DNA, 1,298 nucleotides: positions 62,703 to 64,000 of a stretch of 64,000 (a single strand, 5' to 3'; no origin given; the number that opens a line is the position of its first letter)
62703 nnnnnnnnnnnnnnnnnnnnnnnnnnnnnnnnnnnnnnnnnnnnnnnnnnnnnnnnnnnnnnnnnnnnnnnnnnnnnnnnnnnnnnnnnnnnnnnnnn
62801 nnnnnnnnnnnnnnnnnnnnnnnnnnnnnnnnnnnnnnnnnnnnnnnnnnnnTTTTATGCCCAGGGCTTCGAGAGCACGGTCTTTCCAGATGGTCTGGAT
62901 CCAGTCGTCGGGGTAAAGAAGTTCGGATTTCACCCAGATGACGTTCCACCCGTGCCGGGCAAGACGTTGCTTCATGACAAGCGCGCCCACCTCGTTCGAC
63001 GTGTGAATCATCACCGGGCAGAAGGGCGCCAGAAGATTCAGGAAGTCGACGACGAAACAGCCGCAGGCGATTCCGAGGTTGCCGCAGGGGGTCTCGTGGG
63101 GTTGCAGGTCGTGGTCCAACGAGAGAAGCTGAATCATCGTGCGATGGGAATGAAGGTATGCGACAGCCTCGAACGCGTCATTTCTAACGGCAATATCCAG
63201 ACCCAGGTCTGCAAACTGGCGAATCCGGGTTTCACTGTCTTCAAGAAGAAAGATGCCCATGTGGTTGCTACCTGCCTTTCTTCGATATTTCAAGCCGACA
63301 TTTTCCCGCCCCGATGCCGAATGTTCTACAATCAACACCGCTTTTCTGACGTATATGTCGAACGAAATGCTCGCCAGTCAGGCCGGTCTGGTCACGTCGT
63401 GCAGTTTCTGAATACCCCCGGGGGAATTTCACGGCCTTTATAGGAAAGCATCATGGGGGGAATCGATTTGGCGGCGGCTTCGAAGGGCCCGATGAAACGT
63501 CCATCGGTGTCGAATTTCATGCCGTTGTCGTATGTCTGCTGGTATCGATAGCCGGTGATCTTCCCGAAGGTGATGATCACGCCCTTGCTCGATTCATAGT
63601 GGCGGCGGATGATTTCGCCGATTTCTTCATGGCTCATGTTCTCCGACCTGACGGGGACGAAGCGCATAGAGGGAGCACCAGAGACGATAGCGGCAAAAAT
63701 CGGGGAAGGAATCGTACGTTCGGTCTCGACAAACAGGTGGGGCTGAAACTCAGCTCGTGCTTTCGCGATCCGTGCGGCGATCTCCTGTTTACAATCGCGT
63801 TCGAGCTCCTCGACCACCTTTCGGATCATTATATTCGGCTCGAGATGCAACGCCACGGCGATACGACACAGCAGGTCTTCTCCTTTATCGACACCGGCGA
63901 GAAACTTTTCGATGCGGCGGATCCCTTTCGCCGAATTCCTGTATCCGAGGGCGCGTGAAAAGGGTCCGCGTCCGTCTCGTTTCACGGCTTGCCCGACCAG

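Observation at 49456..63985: Inverted pair of paralogous cassettes built around small Cys-rich CheY-like proteins, plus a third copy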

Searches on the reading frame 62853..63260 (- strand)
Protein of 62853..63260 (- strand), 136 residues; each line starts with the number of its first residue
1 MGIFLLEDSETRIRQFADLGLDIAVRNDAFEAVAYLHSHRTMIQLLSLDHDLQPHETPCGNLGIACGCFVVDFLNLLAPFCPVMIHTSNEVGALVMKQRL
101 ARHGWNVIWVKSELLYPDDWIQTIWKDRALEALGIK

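Call 5: search_protein_families(library=pfam, proteins=[window:62853-63260:-], max_evalue=0.1)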
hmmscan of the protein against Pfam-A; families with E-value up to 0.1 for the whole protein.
window:62853-63260:- (136 aa): 1 family
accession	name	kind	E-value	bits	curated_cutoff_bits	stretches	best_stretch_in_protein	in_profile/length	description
PF20274.4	cREC_REC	-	3.2e-07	31.4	27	1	27-101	19-87/88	Cyclic-phosphate processing Receiver domain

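Call 13: search_protein_families(library=padloc, proteins=[window:62853-63260:-], max_evalue=0.01)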
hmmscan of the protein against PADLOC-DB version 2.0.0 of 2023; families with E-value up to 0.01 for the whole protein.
window:62853-63260:- (136 aa): 0 families

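Call 21: find_encoding_contigs(protein=window:62853-63260:-, flank=10000, max_places=6)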
Protein window:62853-63260:- (136 aa): 5 contigs read that carry it; 5 places shown.
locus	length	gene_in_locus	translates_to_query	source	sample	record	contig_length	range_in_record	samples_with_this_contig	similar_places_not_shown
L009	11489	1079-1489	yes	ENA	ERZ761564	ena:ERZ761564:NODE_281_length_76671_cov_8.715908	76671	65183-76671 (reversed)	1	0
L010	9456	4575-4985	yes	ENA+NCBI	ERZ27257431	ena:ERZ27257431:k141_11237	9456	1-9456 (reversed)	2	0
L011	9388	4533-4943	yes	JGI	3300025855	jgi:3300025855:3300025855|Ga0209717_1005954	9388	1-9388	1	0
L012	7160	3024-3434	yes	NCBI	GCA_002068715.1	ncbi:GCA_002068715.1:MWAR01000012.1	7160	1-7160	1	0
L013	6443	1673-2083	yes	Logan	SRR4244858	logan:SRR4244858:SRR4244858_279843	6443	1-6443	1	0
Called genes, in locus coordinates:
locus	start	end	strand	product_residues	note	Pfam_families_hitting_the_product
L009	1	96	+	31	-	?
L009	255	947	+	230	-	-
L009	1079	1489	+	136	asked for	PF20274:cREC_REC (weak)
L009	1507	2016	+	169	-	-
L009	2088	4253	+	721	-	PF00772:DnaB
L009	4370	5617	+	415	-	-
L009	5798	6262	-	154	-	PF10387:DUF2442, PF13560:HTH_31 (faint)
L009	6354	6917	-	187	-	-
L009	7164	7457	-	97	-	-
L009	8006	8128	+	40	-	-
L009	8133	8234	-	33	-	-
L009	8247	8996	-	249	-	PF13340:DUF4096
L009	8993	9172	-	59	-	-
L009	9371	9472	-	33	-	-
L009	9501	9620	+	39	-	-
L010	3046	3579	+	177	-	PF20274:cREC_REC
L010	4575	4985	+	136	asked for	PF20274:cREC_REC (weak)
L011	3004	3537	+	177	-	PF20274:cREC_REC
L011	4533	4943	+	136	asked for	PF20274:cREC_REC (weak)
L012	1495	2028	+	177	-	PF20274:cREC_REC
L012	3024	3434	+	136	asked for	PF20274:cREC_REC (weak)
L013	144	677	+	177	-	PF20274:cREC_REC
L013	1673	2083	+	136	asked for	PF20274:cREC_REC (weak)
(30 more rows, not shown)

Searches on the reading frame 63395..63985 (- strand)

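Call 5: search_protein_families(library=pfam, proteins=[window:63395-63985:-], max_evalue=0.1)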
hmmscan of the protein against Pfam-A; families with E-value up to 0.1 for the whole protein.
window:63395-63985:- (197 aa): 1 family
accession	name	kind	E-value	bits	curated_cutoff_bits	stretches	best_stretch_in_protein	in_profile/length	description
PF20695.2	UbiD_N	-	0.065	13.8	24.3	0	112-147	13-47/78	3-octaprenyl-4-hydroxybenzoate carboxy-lyase N-terminal domain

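Call 13: search_protein_families(library=padloc, proteins=[window:63395-63985:-], max_evalue=0.01)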
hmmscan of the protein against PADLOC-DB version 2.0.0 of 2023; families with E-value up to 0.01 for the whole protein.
window:63395-63985:- (197 aa): 0 families
